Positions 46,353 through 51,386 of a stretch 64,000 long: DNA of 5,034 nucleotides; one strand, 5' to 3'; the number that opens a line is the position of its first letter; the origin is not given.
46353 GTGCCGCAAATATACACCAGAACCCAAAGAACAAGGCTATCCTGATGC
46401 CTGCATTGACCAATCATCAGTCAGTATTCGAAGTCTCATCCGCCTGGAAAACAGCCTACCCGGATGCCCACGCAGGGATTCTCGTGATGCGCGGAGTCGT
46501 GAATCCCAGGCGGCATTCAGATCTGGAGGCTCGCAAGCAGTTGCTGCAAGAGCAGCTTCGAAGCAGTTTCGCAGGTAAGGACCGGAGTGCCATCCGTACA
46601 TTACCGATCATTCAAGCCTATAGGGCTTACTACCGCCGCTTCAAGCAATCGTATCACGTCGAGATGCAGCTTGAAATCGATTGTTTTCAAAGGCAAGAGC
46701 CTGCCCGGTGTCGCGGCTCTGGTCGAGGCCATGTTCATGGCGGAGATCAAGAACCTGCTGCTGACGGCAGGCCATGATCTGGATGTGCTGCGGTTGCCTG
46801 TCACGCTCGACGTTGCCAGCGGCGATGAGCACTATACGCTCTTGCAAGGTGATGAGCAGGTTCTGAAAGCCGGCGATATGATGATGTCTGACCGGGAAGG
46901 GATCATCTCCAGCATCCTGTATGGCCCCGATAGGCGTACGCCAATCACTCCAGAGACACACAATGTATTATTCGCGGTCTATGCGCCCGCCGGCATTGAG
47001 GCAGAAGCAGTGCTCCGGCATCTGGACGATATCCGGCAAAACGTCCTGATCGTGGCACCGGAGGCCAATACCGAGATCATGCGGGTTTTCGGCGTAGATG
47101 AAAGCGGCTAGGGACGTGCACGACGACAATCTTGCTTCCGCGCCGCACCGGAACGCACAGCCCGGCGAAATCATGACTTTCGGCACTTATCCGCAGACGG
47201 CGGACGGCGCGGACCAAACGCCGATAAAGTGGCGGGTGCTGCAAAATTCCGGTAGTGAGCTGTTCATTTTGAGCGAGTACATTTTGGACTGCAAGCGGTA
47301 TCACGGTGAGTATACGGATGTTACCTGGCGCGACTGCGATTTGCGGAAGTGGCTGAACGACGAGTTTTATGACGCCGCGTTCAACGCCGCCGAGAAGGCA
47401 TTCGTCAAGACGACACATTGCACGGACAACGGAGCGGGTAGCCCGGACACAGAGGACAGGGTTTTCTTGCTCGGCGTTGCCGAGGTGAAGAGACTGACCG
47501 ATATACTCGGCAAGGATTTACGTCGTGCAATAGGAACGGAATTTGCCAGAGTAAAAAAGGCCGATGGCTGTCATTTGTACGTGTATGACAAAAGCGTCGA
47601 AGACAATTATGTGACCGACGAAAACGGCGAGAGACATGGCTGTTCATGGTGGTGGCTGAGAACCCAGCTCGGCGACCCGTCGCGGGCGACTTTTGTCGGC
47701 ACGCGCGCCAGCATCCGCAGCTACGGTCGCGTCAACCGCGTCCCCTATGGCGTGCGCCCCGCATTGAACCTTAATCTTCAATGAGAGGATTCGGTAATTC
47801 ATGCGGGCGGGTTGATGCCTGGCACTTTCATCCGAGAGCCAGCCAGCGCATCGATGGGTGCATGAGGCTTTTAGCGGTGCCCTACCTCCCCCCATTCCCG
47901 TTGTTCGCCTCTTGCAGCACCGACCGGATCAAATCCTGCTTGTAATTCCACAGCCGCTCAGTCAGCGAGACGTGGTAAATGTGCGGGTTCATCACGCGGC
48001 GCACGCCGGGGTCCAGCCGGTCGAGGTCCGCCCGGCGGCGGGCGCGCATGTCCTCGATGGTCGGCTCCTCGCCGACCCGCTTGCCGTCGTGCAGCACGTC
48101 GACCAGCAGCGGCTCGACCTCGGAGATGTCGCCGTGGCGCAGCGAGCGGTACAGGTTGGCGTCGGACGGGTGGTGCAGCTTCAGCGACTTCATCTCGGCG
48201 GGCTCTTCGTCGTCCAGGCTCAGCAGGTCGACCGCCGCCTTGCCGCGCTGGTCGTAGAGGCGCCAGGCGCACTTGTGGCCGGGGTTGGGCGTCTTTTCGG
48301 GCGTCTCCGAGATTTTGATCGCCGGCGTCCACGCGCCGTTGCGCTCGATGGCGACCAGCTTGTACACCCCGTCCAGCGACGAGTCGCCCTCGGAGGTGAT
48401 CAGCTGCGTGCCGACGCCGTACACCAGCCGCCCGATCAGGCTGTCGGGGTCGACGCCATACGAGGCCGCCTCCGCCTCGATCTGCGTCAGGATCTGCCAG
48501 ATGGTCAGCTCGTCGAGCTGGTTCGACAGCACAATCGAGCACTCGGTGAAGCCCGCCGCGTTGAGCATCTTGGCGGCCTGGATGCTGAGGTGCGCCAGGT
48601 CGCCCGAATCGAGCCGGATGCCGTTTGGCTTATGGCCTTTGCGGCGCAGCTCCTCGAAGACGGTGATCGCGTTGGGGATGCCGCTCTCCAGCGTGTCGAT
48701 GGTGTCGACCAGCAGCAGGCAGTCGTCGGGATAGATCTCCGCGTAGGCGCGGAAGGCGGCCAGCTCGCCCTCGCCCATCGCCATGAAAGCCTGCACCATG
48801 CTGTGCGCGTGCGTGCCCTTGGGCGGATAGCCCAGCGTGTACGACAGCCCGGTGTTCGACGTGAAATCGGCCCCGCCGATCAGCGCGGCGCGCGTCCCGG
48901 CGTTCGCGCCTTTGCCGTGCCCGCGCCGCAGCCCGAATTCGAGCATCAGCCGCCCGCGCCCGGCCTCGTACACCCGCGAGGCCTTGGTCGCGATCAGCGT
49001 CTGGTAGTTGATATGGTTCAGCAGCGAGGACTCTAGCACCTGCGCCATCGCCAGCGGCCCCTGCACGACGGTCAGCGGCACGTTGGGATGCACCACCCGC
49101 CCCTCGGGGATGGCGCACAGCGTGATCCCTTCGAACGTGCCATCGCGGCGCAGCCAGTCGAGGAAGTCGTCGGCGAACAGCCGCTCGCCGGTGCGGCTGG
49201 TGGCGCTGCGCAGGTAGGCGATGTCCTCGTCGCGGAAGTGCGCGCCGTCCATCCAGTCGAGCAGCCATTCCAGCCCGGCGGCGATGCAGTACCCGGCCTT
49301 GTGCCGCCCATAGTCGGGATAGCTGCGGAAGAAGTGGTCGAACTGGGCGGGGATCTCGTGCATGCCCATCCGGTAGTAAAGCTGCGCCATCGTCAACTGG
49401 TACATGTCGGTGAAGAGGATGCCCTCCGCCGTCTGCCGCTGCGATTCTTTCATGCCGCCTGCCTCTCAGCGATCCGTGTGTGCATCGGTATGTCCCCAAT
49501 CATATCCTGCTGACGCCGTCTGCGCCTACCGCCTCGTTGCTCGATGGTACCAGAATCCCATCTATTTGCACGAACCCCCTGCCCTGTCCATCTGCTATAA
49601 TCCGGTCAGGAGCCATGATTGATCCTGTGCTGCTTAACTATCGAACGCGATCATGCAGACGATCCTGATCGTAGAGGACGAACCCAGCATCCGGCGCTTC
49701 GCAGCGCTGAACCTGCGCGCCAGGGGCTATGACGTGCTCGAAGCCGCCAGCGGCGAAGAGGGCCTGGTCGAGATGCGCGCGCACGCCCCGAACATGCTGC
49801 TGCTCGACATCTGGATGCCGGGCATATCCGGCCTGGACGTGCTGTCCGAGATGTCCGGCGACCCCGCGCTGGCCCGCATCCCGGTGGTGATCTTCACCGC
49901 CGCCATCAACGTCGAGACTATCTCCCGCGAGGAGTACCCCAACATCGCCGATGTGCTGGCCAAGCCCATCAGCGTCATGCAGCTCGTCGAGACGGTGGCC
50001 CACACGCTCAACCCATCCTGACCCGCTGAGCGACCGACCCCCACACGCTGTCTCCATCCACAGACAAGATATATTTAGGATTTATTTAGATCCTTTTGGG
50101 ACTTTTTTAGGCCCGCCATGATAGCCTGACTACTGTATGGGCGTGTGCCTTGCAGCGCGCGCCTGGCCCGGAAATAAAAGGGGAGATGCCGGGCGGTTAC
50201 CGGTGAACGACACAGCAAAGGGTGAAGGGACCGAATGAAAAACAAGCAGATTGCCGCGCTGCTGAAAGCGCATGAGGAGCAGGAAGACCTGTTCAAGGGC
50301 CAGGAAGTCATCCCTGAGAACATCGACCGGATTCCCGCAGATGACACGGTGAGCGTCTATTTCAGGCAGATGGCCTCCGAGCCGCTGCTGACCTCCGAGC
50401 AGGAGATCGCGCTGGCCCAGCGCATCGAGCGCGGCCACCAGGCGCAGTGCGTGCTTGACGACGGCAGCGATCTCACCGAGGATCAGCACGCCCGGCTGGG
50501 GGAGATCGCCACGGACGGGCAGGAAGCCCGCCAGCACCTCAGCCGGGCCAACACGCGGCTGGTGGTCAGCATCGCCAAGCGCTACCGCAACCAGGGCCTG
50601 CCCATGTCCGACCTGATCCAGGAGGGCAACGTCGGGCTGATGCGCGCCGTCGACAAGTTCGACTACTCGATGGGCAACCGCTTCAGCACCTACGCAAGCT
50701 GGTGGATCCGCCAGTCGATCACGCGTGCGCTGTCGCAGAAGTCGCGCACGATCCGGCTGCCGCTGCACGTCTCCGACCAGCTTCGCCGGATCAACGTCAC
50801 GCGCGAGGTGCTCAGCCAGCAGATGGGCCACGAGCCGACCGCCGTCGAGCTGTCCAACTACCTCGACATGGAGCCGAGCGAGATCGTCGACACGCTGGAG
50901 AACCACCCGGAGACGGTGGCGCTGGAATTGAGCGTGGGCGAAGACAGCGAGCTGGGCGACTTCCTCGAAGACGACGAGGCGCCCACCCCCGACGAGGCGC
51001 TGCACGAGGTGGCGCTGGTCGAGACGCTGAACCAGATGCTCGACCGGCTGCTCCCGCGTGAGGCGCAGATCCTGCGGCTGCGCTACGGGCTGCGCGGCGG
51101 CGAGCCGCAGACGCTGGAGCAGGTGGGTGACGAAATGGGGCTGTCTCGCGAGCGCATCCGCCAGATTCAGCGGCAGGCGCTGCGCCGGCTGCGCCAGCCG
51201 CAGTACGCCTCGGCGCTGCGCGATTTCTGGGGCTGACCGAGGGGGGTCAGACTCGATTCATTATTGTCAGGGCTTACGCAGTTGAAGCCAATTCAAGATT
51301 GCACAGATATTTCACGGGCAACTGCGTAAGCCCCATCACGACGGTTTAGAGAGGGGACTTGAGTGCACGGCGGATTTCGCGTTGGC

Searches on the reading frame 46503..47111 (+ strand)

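Call 30: search_protein_families(library=pfam, proteins=[window:46503-47111:+], max_evalue=0.01)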
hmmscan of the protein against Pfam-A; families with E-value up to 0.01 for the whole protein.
window:46503-47111:+ (202 aa): 1 family
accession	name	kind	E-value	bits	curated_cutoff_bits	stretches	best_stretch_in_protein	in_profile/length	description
PF03483.22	B3_4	-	6.8e-07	29.5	29.3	1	56-161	22-126/174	B3/4 domain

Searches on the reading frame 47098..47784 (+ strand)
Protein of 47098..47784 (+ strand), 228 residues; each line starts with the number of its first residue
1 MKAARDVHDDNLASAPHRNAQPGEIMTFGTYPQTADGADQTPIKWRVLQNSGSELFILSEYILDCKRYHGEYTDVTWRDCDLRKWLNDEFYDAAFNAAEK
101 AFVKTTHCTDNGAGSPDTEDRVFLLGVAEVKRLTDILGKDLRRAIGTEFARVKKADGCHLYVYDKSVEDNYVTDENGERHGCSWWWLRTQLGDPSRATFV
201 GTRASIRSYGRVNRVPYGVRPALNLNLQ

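Call 30: search_protein_families(library=pfam, proteins=[window:47098-47784:+], max_evalue=0.01)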
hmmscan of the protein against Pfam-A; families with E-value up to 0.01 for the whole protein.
window:47098-47784:+ (228 aa): 1 family
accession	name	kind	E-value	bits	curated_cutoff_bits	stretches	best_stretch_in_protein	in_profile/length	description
PF19789.6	DUF6273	-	8.1e-25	88.1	23.5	1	54-226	3-171/172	Domain of unknown function (DUF6273)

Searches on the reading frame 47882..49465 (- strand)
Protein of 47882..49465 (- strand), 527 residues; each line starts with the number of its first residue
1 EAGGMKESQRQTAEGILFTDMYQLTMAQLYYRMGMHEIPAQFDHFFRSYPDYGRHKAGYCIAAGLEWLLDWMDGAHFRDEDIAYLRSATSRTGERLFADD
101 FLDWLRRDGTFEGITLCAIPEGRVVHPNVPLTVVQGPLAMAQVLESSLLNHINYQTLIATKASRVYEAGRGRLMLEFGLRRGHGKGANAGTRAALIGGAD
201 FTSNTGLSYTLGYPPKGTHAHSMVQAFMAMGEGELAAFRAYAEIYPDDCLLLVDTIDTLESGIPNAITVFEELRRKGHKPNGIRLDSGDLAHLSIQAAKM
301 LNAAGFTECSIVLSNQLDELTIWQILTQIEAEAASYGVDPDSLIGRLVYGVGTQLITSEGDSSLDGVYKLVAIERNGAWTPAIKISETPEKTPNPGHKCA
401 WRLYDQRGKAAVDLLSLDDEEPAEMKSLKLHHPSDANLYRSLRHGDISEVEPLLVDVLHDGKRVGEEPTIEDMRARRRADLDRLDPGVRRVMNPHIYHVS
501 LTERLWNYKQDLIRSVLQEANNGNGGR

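Call 30: search_protein_families(library=pfam, proteins=[window:47882-49465:-], max_evalue=0.01)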
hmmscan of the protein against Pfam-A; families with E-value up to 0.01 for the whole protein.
window:47882-49465:- (527 aa): 3 families
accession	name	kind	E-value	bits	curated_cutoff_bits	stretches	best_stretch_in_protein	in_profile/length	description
PF17956.6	NAPRTase_C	-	7.4e-29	100.9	23.3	1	398-509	2-111/111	Nicotinate phosphoribosyltransferase C-terminal domain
PF17767.7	NAPRTase_N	-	6.8e-25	88.3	32.6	1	17-153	1-125/125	Nicotinate phosphoribosyltransferase (NAPRTase) N-terminal domain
PF04095.22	NAPRTase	-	0.00021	21.5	20.8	1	202-392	35-220/239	Nicotinate phosphoribosyltransferase (NAPRTase) family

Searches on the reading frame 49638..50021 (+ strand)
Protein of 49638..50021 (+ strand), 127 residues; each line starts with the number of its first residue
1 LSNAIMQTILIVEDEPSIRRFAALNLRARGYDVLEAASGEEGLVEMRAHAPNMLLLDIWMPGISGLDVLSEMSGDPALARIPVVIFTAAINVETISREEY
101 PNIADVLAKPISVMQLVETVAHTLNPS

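Call 30: search_protein_families(library=pfam, proteins=[window:49638-50021:+], max_evalue=0.01)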
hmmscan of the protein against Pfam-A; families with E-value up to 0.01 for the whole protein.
window:49638-50021:+ (127 aa): 1 family
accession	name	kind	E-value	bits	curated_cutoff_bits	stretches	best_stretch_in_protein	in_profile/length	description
PF00072.30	Response_reg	-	4.9e-22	78.6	30.2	1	9-120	1-110/111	Response regulator receiver domain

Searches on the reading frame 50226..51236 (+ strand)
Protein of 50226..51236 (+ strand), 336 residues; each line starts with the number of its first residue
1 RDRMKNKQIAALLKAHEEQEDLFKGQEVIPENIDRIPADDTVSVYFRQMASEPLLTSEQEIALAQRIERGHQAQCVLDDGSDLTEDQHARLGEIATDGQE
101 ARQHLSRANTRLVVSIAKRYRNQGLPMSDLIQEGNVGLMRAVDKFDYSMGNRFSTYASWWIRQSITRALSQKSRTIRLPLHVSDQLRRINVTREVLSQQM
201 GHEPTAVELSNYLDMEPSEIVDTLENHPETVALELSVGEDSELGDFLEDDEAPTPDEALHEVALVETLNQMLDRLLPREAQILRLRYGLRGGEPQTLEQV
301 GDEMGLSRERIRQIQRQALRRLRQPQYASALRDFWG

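Call 30: search_protein_families(library=pfam, proteins=[window:50226-51236:+], max_evalue=0.01)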
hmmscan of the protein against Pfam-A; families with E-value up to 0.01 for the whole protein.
window:50226-51236:+ (336 aa): 4 families
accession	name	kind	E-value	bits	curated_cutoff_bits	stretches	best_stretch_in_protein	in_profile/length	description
PF04542.20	Sigma70_r2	-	5.3e-21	74.6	24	1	107-175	3-71/71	Sigma-70 region 2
PF04545.22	Sigma70_r4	-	1.3e-17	63.5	24.1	1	272-324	2-50/50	Sigma-70, region 4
PF04539.22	Sigma70_r3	-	2.4e-17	63.2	25.3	1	185-258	2-77/78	Sigma-70 region 3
PF00140.25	Sigma70_r1_2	-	1.4e-11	44.6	22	1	40-72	1-33/34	Sigma-70 factor, region 1.2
